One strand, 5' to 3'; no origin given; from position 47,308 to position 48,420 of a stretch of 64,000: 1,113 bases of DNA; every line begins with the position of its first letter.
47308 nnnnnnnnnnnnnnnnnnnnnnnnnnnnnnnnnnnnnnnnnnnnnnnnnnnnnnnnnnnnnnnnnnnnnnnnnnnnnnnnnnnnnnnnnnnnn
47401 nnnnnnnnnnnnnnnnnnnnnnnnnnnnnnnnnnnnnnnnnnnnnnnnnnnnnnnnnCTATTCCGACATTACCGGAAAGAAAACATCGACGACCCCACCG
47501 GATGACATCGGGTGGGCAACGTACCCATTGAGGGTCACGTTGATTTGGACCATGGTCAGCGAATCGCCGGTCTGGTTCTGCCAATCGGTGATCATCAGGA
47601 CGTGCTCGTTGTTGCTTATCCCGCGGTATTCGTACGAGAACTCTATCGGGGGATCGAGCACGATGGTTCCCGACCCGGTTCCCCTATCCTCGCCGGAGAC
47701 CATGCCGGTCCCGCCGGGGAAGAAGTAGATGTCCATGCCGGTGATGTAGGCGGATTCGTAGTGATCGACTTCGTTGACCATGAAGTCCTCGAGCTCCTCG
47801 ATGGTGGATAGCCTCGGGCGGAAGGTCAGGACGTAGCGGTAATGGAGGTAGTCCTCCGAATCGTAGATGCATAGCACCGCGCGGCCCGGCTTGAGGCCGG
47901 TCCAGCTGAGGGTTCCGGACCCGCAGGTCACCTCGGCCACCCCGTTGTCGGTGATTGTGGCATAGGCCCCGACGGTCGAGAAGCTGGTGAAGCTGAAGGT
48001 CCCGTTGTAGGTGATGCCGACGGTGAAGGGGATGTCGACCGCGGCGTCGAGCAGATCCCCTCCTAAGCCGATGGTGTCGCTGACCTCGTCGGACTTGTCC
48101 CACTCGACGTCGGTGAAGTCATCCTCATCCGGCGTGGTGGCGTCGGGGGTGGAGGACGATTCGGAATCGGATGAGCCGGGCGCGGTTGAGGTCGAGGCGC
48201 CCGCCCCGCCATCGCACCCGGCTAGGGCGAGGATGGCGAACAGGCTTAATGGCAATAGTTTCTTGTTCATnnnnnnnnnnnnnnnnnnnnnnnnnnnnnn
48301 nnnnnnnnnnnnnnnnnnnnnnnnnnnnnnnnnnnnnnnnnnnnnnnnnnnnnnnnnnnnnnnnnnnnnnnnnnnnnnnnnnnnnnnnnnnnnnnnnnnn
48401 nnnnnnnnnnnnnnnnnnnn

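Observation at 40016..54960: ~15 kb surface-protein island: eight secreted or lipid-anchored proteins in two convergent units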

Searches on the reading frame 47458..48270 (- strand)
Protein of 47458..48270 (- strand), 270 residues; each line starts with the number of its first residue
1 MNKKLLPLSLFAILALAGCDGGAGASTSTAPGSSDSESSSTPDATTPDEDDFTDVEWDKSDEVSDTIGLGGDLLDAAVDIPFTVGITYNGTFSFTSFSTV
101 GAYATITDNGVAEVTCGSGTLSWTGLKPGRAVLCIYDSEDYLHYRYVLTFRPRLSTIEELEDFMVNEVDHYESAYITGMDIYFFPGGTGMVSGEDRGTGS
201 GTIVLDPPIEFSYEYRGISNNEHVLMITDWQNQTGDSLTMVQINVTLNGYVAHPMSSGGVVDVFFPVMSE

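Call 4: search_protein_families(library=pfam, proteins=[window:47458-48270:-], max_evalue=0.1)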
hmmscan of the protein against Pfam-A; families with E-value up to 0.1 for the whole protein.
window:47458-48270:- (270 aa): 1 family
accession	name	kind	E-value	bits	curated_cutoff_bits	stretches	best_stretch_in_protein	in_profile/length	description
PF24381.1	DUF7537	-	0.0015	18.6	31.7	1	5-59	2-56/258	Family of unknown function (DUF7537)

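Call 5: search_protein_families(library=ncbifam, proteins=[window:47458-48270:-], max_evalue=0.1)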
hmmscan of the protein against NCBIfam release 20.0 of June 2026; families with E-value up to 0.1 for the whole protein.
window:47458-48270:- (270 aa): 1 family
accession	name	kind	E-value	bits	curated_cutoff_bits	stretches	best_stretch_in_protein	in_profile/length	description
NF037973.1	metallo_SslE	exception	0.048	11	3000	1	4-48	10-51/1519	lipoprotein metalloprotease SslE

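Call 43: find_homologous_proteins(query=window:47458-48270:-, max_evalue=0.001)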
Query window:47458-48270:- (270 aa): 2 proteins with E <= 0.001 among 1471 candidates.
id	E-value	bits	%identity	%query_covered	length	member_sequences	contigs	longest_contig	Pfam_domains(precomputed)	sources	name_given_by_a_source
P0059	7.8e-159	545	90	100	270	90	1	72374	-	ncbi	-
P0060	3.4e-81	291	85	58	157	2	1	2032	-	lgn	-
